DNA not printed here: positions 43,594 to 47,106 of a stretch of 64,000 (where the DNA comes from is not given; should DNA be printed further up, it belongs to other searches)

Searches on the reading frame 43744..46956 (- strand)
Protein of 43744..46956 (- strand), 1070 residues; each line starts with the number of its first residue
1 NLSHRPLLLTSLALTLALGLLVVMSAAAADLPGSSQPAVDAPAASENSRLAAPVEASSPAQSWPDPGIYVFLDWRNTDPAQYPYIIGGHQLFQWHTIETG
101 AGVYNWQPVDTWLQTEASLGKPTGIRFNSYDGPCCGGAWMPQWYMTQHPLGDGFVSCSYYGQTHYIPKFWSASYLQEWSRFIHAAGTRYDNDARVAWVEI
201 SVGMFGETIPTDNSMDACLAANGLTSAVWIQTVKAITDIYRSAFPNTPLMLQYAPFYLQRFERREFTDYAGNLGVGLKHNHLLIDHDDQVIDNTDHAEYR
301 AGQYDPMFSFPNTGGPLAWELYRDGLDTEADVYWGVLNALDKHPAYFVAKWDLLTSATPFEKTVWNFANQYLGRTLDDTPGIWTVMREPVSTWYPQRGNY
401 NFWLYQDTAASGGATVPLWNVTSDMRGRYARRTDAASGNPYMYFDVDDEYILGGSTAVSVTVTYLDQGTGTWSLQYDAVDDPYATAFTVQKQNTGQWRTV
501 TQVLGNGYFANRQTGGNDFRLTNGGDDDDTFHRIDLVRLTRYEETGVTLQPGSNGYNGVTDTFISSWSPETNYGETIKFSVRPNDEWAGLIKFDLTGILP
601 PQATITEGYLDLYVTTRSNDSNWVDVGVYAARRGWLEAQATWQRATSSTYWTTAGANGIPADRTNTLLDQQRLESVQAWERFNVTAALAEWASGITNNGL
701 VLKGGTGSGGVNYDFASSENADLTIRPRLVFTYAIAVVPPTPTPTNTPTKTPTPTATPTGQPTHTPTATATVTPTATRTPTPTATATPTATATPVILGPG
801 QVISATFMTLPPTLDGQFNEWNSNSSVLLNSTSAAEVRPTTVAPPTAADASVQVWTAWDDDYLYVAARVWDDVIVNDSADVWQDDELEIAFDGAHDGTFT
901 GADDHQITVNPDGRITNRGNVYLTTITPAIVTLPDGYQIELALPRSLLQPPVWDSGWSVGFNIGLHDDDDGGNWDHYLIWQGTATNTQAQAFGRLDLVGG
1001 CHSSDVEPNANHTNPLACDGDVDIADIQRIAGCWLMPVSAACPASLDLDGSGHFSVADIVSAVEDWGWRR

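Call 52: search_protein_families(library=pfam, proteins=[window:43744-46956:-], max_evalue=0.00001)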
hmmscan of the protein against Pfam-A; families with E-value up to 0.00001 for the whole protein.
window:43744-46956:- (1070 aa): 2 families
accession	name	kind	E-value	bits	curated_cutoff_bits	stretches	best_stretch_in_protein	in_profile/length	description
PF06452.16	CBM9_1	-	1.6e-22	80.7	23.4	1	844-999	25-184/185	Carbohydrate family 9 binding domain-like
PF24517.2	CBM96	-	2e-13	50.9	26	1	559-732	8-163/164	Carbohydrate-binding module family 96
